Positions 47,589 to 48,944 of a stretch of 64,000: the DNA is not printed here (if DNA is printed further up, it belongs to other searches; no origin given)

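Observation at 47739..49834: Two zinc MDR dehydrogenases embedded between hpnG and hpnC: candidates for the unassigned ribosylhopane reductase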

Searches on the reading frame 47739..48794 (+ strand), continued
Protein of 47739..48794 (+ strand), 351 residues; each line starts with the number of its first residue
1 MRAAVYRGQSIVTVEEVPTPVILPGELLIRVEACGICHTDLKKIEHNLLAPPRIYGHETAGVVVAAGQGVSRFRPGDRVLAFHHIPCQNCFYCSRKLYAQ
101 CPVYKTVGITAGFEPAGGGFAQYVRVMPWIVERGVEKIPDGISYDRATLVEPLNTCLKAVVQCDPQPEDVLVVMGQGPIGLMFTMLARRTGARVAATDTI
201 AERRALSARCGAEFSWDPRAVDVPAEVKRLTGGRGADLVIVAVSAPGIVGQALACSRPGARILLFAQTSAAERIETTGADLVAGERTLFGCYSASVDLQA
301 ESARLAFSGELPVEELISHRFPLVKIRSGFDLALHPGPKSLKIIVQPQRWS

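Call 48: search_protein_families(library=ncbifam, proteins=[L096:13098-13994:+, L096:13991-14926:+, L096:14974-16323:+, L096:8946-9977:+, L096:8354-8914:+, L096:12443-12712:+, L096:7377-8003:-, L096:128-1858:+, L097:9885-11633:+, L097:7946-9787:+], max_evalue=1e-8)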
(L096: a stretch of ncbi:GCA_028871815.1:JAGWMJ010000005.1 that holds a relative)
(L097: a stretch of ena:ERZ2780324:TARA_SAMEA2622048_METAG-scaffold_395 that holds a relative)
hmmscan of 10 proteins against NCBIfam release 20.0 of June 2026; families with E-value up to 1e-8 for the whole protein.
L096:13098-13994:+ (298 aa): 5 families
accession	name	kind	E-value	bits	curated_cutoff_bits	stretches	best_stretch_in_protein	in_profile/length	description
TIGR03464.1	HpnC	equivalog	1.6e-102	342.6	250.45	1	29-289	2-263/267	squalene synthase HpnC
TIGR03465.1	HpnD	equivalog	4.4e-55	186.6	278.6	1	33-288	6-261/267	presqualene diphosphate synthase HpnD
NF045686.1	PhytoSynCyanob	equivalog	2.7e-40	138.4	550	1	15-288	14-300/310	15-cis-phytoene synthase CrtB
NF045921.1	PhytnSynCrtBRhod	equivalog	9.2e-24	84.4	500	1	23-233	8-217/307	15-cis-phytoene synthase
NF042419.1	Phyto_syn_CrtB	equivalog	5.4e-17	62.3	480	1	48-221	30-212/306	15-cis-phytoene synthase CrtB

L096:13991-14926:+ (311 aa): 5 families
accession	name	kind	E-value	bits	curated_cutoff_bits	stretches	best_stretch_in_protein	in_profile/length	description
TIGR03465.1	HpnD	equivalog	1.8e-70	237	278.6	1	32-299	2-265/267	presqualene diphosphate synthase HpnD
NF045686.1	PhytoSynCyanob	equivalog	2.2e-57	194.5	550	1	14-303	10-308/310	15-cis-phytoene synthase CrtB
TIGR03464.1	HpnC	equivalog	1.3e-49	169.1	250.45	1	33-299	3-266/267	squalene synthase HpnC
NF045921.1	PhytnSynCrtBRhod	equivalog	2.7e-35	122.3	500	1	25-307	7-284/307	15-cis-phytoene synthase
NF042419.1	Phyto_syn_CrtB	equivalog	5.7e-27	95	480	1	55-302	34-286/306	15-cis-phytoene synthase CrtB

L096:14974-16323:+ (449 aa): 4 families
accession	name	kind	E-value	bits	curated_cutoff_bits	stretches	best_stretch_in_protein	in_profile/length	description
TIGR03467.1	HpnE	equivalog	9.2e-112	374.5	283.05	1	1-423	11-429/430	hydroxysqualene dehydroxylase HpnE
TIGR02731.1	phytoene_desat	equivalog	4.2e-27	95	569.4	1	2-422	13-452/453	15-cis-phytoene desaturase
TIGR02732.1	zeta_caro_desat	equivalog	2.9e-23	82.5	622.15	2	1-266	12-291/474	9,9'-di-cis-zeta-carotene desaturase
NF005560.0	PRK07233.1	equivalog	8.4e-17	61.1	252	1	2-425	14-431/435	hypothetical protein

L096:8946-9977:+ (343 aa): 3 families
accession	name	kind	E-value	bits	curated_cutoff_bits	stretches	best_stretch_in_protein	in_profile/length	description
NF041359.1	GntG_guanitoxin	subfamily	7.2e-118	393.7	230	1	4-336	5-341/343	GntG family PLP-dependent aldolase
NF007825.0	PRK10534.1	equivalog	9e-100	333.9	312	1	5-330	2-321/333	low-specificity L-threonine aldolase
TIGR00858.1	bioF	equivalog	9.9e-09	34.4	426.45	0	37-336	66-364/365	8-amino-7-oxononanoate synthase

L096:8354-8914:+ (186 aa): 0 families

L096:12443-12712:+ (89 aa): 0 families

L096:7377-8003:- (208 aa): 0 families

L096:128-1858:+ (576 aa): 0 families

L097:9885-11633:+ (582 aa): 0 families

L097:7946-9787:+ (613 aa): 13 families
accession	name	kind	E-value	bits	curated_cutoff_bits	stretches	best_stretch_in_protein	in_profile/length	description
NF040959.1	MamA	equivalog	4.6e-24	85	200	1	430-596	36-202/204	magnetosome protein MamA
TIGR02521.1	type_IV_pilW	equivalog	2.3e-21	76.4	154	2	496-594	28-126/234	type IV pilus biogenesis/stability protein PilW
TIGR02917.1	PEP_TPR_lipo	equivalog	3.1e-18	65.1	312.2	1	429-598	395-734/899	XrtA/PEP-CTERM system TPR-repeat protein PrsT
NF033762.1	social_mot_Tgl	equivalog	8.1e-17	61.4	225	0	531-599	29-98/252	social motility TPR repeat lipoprotein Tgl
TIGR02552.1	LcrH_SycD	equivalog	3.2e-16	59.3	104.8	0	434-532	21-119/136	SycD/LcrH family type III secretion system chaperone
NF033758.1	gliding_GltE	equivalog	8.5e-13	48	225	0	501-596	224-319/411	adventurous gliding motility TPR repeat lipoprotein GltE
NF047371.1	FlcA_CTERM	equivalog_domain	1.9e-11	43.2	300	0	453-560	426-534/646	periplasmic flagellar collar protein FlcA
NF002725.1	PRK02603.1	equivalog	2.6e-11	43.8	143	0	464-540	34-113/173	photosystem I assembly protein Ycf3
TIGR04510.1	mod_pep_cyc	subfamily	3.8e-11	42.2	400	1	433-594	400-563/814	putative peptide modification system cyclase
NF047558.1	TPR_END_plus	domain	1.6e-09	37.5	32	0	535-568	1-34/56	TPR end-of-group domain-containing protein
TIGR00990.1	3a0801s09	subfamily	4.3e-09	35.6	757.25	0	454-609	320-475/615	mitochondrial import receptor subunit TOM70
NF033920.0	C39_PA2778_fam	equivalog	4.5e-09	36.1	150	0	511-597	168-254/255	PA2778 family cysteine peptidase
NF011886.0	PRK15359.1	equivalog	5.7e-09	35.9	146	0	513-600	38-125/144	type III secretion system chaperone protein SscB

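Call 50: find_encoding_contigs(protein=P0130, flank=10000, max_places=1)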
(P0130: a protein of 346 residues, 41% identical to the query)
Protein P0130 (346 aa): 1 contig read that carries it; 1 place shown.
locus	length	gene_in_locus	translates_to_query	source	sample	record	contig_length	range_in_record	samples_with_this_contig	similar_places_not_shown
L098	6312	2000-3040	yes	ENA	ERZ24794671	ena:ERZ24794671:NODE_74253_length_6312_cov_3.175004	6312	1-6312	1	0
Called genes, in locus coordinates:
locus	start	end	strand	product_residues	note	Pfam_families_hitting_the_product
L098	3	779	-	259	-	?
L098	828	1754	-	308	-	PF02445:NadA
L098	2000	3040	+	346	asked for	PF08240:ADH_N, PF16912:Glu_dehyd_C, PF00107:ADH_zinc_N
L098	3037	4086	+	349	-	PF08240:ADH_N, PF16912:Glu_dehyd_C, PF00107:ADH_zinc_N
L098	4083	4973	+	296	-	PF00494:SQS_PSY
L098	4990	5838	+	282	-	PF00494:SQS_PSY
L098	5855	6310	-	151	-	?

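Call 51: find_encoding_contigs(protein=P0141, flank=10000, max_places=1)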
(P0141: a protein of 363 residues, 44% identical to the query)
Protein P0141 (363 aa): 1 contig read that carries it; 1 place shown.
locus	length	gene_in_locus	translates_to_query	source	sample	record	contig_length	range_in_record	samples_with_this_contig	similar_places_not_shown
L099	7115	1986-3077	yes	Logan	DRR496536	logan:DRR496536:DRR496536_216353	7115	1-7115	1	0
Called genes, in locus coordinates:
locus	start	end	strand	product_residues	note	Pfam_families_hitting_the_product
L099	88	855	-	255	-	PF00378:ECH_1, PF16113:ECH_2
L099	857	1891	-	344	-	PF08240:ADH_N, PF00107:ADH_zinc_N, PF13602:ADH_zinc_N_2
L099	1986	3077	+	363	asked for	PF08240:ADH_N, PF00107:ADH_zinc_N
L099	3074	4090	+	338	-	PF08240:ADH_N, PF16912:Glu_dehyd_C, PF00107:ADH_zinc_N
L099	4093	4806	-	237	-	PF13620:CarboxypepD_reg (faint)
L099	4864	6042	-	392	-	-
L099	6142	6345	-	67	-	-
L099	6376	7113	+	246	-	?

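Call 63: find_homologous_proteins(query=P0273, max_evalue=1e-40)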
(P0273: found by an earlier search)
Query P0273 (371 aa): 4670 proteins with E <= 1e-40 among 8000 candidates; the best 120 are listed.
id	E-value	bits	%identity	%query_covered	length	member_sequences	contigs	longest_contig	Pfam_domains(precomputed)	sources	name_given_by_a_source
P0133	3.8e-241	817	98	100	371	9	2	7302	PF00107.33,PF16912.12,PF08240.18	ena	-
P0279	5.5e-156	537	67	94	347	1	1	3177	PF00107.33,PF08240.18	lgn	-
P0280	6.7e-155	534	66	94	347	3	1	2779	PF00107.33,PF08240.18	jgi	-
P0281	4.9e-150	518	66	94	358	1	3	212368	PF00107.33,PF08240.18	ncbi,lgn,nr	ncbi:MAG: alcohol dehydrogenase catalytic domain-containing protein [Planctomycetes bacterium]|nr:al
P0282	2.1e-146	506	62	94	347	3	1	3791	PF00107.33,PF08240.18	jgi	-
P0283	1.4e-143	496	61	94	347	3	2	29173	PF00107.33,PF08240.18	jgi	-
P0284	1.1e-141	490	60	94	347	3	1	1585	PF00107.33,PF08240.18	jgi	-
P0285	3.1e-138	479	60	94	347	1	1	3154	PF00107.33,PF13602.13,PF08240.18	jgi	jgi:L-iditol 2-dehydrogenase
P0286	1.1e-137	477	59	94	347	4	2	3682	PF00107.33,PF08240.18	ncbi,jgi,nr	ncbi:MAG: alcohol dehydrogenase catalytic domain-containing protein [Planctomycetota bacterium]|jgi:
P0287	5.5e-136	471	58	94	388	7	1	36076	PF00107.33,PF08240.18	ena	-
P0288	2.1e-135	470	58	94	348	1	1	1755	PF00107.33,PF16912.12,PF08240.18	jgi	jgi:L-iditol 2-dehydrogenase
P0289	3.9e-135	469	58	94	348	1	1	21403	PF00107.33,PF16912.12,PF08240.18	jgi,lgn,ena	jgi:L-iditol 2-dehydrogenase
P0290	7.4e-135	468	59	94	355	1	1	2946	PF00107.33,PF08240.18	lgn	-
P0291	1.0e-134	467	58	94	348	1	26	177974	PF00107.33,PF16912.12,PF08240.18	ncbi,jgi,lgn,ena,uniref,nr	ncbi:MAG: alcohol dehydrogenase catalytic domain-containing protein [Cylindrospermopsis raciborskii 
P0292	2.8e-134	466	58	94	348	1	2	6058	PF00107.33,PF16912.12,PF08240.18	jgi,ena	-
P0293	4.0e-134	465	58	94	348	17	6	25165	PF00107.33,PF08240.18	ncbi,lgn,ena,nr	ncbi:MAG TPA: sorbitol dehydrogenase [Cyanobacteria bacterium UBA11371]|nr:sorbitol dehydrogenase [C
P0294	5.1e-134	465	57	95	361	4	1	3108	PF00107.33,PF08240.18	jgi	jgi:L-iditol 2-dehydrogenase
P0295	7.0e-134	465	57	94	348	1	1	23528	PF00107.33,PF16912.12,PF08240.18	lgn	-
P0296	8.0e-134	464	59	93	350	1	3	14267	PF00107.33,PF08240.18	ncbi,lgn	ncbi:MAG: zinc-dependent dehydrogenase [Cyanobacteriota bacterium]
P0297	8.9e-134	464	58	94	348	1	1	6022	PF00107.33,PF08240.18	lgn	-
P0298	1.2e-133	464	59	93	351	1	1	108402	PF00107.33,PF08240.18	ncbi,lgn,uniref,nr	ncbi:zinc-dependent dehydrogenase [Thermoleptolyngbya sichuanensis XZ-Cy5]|uniref:zinc-dependent deh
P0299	1.2e-133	464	59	93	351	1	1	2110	PF00107.33,PF08240.18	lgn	-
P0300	1.5e-133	463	57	94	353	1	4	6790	PF00107.33,PF08240.18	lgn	-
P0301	1.7e-133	463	58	94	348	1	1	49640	PF00107.33,PF08240.18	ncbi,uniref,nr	ncbi:zinc-dependent dehydrogenase [Oscillatoria sp. HE19RPO]|uniref:zinc-dependent dehydrogenase n=1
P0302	1.7e-133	463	58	94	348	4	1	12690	PF00107.33,PF08240.18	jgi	jgi:L-iditol 2-dehydrogenase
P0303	2.0e-133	463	58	94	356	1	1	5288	PF00107.33,PF08240.18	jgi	jgi:L-iditol 2-dehydrogenase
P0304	2.1e-133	463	57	94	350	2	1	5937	PF00107.33,PF08240.18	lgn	-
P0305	2.3e-133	463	58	94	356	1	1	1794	PF00107.33,PF08240.18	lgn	-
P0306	2.3e-133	463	57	94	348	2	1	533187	PF00107.33,PF08240.18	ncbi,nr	ncbi:alcohol dehydrogenase catalytic domain-containing protein [Leptolyngbya sp. FACHB-261]|nr:alcoh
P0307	2.6e-133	463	56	97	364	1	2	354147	PF00107.33,PF08240.18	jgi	jgi:L-iditol 2-dehydrogenase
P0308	3.2e-133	462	58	94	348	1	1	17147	PF00107.33,PF08240.18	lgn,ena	-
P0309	3.2e-133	462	58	94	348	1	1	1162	PF00107.33,PF08240.18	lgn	-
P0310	3.3e-133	462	58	94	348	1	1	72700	PF00107.33,PF08240.18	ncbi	-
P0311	3.3e-133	462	58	94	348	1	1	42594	PF00107.33,PF08240.18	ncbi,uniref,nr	ncbi:zinc-dependent dehydrogenase [Laspinema olomoucense]|uniref:zinc-dependent dehydrogenase n=1 Ta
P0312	4.2e-133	462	57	94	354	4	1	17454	PF00107.33,PF08240.18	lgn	-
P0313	4.6e-133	462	58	94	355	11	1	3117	PF00107.33,PF08240.18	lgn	-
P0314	5.9e-133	461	58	94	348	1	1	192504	PF00107.33,PF08240.18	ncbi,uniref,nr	ncbi:zinc-dependent dehydrogenase [Laspinema sp. D1]|uniref:zinc-dependent dehydrogenase n=1 Tax=Las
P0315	6.2e-133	461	58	94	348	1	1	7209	PF00107.33,PF08240.18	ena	-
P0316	6.2e-133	461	58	94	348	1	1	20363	PF00107.33,PF08240.18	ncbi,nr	ncbi:MAG: zinc-dependent dehydrogenase [Leptolyngbyaceae cyanobacterium bins.59]|nr:zinc-dependent d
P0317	6.4e-133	461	59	94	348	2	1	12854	PF00107.33,PF08240.18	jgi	jgi:L-iditol 2-dehydrogenase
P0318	7.1e-133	461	57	94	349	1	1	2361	PF00107.33,PF08240.18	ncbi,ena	-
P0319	8.5e-133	461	59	94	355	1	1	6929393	PF00107.33,PF08240.18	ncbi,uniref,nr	ncbi:zinc-dependent dehydrogenase [Kamptonema formosum]|uniref:zinc-dependent dehydrogenase n=1 Tax=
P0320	9.5e-133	461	59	94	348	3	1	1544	PF00107.33,PF08240.18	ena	-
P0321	9.7e-133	461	57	94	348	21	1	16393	PF00107.33,PF08240.18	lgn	-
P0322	1.1e-132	461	56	94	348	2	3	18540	PF00107.33,PF08240.18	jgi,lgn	jgi:L-iditol 2-dehydrogenase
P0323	1.1e-132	461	59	93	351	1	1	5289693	PF00107.33,PF08240.18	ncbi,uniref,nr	ncbi:alcohol dehydrogenase catalytic domain-containing protein [Thermoleptolyngbya oregonensis NK1-2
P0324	1.2e-132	460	57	94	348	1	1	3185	PF00107.33,PF08240.18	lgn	-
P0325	1.2e-132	460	57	94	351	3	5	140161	PF00107.33,PF08240.18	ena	-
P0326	1.3e-132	460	59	94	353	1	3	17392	PF00107.33,PF08240.18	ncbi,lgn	-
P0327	1.3e-132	460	57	94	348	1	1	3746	PF00107.33,PF16912.12,PF08240.18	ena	-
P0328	1.3e-132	460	59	94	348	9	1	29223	PF00107.33,PF08240.18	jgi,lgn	jgi:L-iditol 2-dehydrogenase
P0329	1.3e-132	460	57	94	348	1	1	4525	PF00107.33,PF16912.12,PF08240.18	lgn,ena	-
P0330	1.3e-132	460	57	94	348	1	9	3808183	PF00107.33,PF08240.18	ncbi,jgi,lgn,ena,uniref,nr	ncbi:alcohol dehydrogenase catalytic domain-containing protein [Cylindrospermopsis raciborskii CHAB3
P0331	1.3e-132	460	58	94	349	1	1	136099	PF00107.33,PF08240.18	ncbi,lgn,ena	-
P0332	1.4e-132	460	57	94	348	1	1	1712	PF00107.33,PF08240.18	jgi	jgi:L-iditol 2-dehydrogenase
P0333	1.5e-132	460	58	94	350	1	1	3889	PF00107.33,PF08240.18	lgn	-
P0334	1.5e-132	460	58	93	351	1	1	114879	PF00107.33,PF08240.18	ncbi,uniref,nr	ncbi:zinc-dependent dehydrogenase [Thermoleptolyngbya sp. C42_A2020_037]|uniref:zinc-dependent dehyd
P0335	1.5e-132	460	58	94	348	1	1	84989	PF00107.33,PF08240.18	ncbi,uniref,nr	ncbi:zinc-dependent dehydrogenase [Laspinema sp. D1]|uniref:Zinc-dependent dehydrogenase n=1 Tax=Las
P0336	1.6e-132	460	57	94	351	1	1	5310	PF00107.33,PF08240.18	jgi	jgi:L-iditol 2-dehydrogenase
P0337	1.7e-132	460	58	94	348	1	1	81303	PF00107.33,PF08240.18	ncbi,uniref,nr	ncbi:zinc-dependent dehydrogenase [Laspinema olomoucense]|uniref:zinc-dependent dehydrogenase n=1 Ta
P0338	1.9e-132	460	58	93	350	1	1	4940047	PF00107.33,PF08240.18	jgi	jgi:L-iditol 2-dehydrogenase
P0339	2.1e-132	460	58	93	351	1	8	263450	PF00107.33,PF08240.18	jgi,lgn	jgi:L-iditol 2-dehydrogenase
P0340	2.8e-132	459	58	93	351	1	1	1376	PF00107.33,PF08240.18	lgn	-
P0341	2.9e-132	459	57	94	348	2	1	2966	PF00107.33,PF08240.18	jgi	jgi:L-iditol 2-dehydrogenase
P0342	2.9e-132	459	58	94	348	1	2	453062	PF00107.33,PF08240.18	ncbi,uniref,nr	ncbi:zinc-dependent dehydrogenase [Laspinema olomoucense]|uniref:Zinc-dependent dehydrogenase n=1 Ta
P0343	3.0e-132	459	58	94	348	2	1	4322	PF00107.33,PF08240.18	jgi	jgi:L-iditol 2-dehydrogenase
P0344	3.0e-132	459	57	94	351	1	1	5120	PF00107.33,PF08240.18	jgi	jgi:L-iditol 2-dehydrogenase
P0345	3.3e-132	459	57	94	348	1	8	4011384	PF00107.33,PF16912.12,PF08240.18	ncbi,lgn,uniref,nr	ncbi:zinc-dependent dehydrogenase [Cylindrospermopsis raciborskii]|uniref:Sorbitol dehydrogenase n=2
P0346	3.4e-132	459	58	94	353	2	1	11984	PF00107.33,PF08240.18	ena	-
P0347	3.4e-132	459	57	94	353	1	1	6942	PF00107.33,PF08240.18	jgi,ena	-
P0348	3.5e-132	459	57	94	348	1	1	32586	PF00107.33,PF08240.18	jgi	jgi:L-iditol 2-dehydrogenase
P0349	4.3e-132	459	56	94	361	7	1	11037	PF00107.33,PF08240.18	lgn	-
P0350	5.7e-132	458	56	94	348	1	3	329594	PF00107.33,PF08240.18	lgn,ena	-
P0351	5.9e-132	458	58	94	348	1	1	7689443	PF00107.33,PF08240.18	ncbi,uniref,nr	ncbi:zinc-dependent dehydrogenase [Oscillatoria acuminata]|uniref:Theronine dehydrogenase-like Zn-de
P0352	6.2e-132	458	56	94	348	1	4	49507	PF00107.33,PF16912.12,PF08240.18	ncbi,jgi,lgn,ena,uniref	ncbi:zinc-dependent dehydrogenase [Cylindrospermopsis raciborskii]|uniref:zinc-dependent dehydrogena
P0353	6.3e-132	458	57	94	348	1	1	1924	PF00107.33,PF08240.18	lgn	-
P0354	6.5e-132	458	58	93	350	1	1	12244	PF00107.33,PF08240.18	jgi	jgi:L-iditol 2-dehydrogenase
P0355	6.5e-132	458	57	94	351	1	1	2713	PF00107.33,PF08240.18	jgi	jgi:L-iditol 2-dehydrogenase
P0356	6.8e-132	458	58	93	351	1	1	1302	PF00107.33,PF08240.18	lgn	-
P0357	6.8e-132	458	57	94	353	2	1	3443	PF00107.33,PF08240.18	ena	-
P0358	6.9e-132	458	58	93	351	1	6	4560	PF00107.33,PF08240.18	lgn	-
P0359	6.9e-132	458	58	93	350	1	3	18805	PF00107.33,PF08240.18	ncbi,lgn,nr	ncbi:MAG: zinc-dependent dehydrogenase [Cyanobacteria bacterium J069]|nr:MAG: sorbitol dehydrogenase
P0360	7.0e-132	458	57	94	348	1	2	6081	PF00107.33,PF08240.18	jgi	jgi:L-iditol 2-dehydrogenase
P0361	7.1e-132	458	58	93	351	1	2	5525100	PF00107.33,PF08240.18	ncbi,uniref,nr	ncbi:alcohol dehydrogenase catalytic domain-containing protein [Thermoleptolyngbya sichuanensis A183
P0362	7.9e-132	458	58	94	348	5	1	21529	PF00107.33,PF08240.18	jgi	jgi:L-iditol 2-dehydrogenase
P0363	8.0e-132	458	57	94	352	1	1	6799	PF00107.33,PF08240.18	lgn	-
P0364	8.2e-132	458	57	94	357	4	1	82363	PF00107.33,PF08240.18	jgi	jgi:L-iditol 2-dehydrogenase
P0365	8.5e-132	458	56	94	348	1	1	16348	PF00107.33,PF16912.12,PF08240.18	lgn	-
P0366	8.5e-132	458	57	94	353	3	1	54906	PF00107.33,PF08240.18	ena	-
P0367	8.6e-132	458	58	94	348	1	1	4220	PF00107.33,PF08240.18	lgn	-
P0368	8.6e-132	458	59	93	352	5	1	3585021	PF00107.33,PF08240.18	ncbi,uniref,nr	ncbi:zinc-dependent dehydrogenase [Oxynema sp. CENA135]|uniref:zinc-dependent dehydrogenase n=1 Tax=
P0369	8.7e-132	458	57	94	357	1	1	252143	PF00107.33,PF08240.18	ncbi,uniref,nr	ncbi:alcohol dehydrogenase catalytic domain-containing protein [Oculatella sp. LEGE 06141]|uniref:zi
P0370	9.0e-132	458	57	95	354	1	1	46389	PF00107.33,PF08240.18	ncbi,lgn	-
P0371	9.6e-132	457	58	93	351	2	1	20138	PF00107.33,PF08240.18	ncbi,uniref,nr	ncbi:zinc-dependent dehydrogenase [Thermoleptolyngbya sp. M55_K2018_002]|uniref:zinc-dependent dehyd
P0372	1.1e-131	457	57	94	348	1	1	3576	PF00107.33,PF08240.18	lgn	-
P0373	1.1e-131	457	58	94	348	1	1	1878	PF00107.33,PF08240.18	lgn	-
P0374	1.1e-131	457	57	94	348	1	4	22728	PF00107.33,PF08240.18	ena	-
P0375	1.1e-131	457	58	94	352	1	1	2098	PF00107.33,PF08240.18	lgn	-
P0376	1.2e-131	457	57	94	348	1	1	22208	PF00107.33,PF08240.18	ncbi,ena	-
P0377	1.2e-131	457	57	94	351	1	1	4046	PF00107.33,PF08240.18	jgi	jgi:L-iditol 2-dehydrogenase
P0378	1.3e-131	457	57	94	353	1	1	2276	PF00107.33,PF08240.18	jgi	jgi:L-iditol 2-dehydrogenase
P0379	1.3e-131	457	58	94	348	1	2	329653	PF00107.33,PF08240.18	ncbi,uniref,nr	ncbi:alcohol dehydrogenase catalytic domain-containing protein [Calothrix sp. FACHB-1219]|uniref:alc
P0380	1.3e-131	457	57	94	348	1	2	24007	PF00107.33,PF08240.18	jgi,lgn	jgi:L-iditol 2-dehydrogenase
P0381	1.5e-131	457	57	94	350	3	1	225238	PF00107.33,PF08240.18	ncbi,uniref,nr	ncbi:alcohol dehydrogenase catalytic domain-containing protein [Leptolyngbya sp. FACHB-17]|uniref:al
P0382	1.6e-131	457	57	94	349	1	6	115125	PF00107.33,PF08240.18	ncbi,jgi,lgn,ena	jgi:L-iditol 2-dehydrogenase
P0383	1.6e-131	457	57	94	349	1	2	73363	PF00107.33,PF08240.18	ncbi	-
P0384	1.6e-131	457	57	94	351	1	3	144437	PF00107.33,PF08240.18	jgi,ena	jgi:L-iditol 2-dehydrogenase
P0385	1.7e-131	457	57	94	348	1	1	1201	PF00107.33,PF08240.18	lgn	-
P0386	1.8e-131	457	58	93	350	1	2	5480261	PF00107.33,PF08240.18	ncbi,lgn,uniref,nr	ncbi:zinc-dependent dehydrogenase [Leptolyngbya sp. O-77]|uniref:zinc-dependent dehydrogenase n=1 Ta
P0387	1.8e-131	457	57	94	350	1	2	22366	PF00107.33,PF08240.18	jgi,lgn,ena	jgi:L-iditol 2-dehydrogenase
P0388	1.8e-131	457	58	94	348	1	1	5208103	PF00107.33,PF08240.18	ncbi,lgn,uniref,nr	ncbi:zinc-dependent dehydrogenase [Fortiea contorta]|uniref:zinc-dependent dehydrogenase n=1 Tax=For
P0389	2.0e-131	456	57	94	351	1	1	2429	PF00107.33,PF08240.18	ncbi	-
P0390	2.1e-131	456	57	94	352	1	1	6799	PF00107.33,PF08240.18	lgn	-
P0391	2.1e-131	456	57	94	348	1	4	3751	PF00107.33,PF08240.18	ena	-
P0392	2.2e-131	456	57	94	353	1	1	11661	PF00107.33,PF08240.18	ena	-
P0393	2.2e-131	456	57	94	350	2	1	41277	PF00107.33,PF08240.18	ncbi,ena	-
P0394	2.2e-131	456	56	94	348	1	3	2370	PF00107.33,PF08240.18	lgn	-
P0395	2.4e-131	456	57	94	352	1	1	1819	PF00107.33,PF08240.18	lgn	-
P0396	2.5e-131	456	58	93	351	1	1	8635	PF00107.33,PF08240.18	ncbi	ncbi:zinc-dependent dehydrogenase [Thermoleptolyngbya sp.]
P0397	2.9e-131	456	57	94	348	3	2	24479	PF00107.33,PF08240.18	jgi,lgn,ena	jgi:L-iditol 2-dehydrogenase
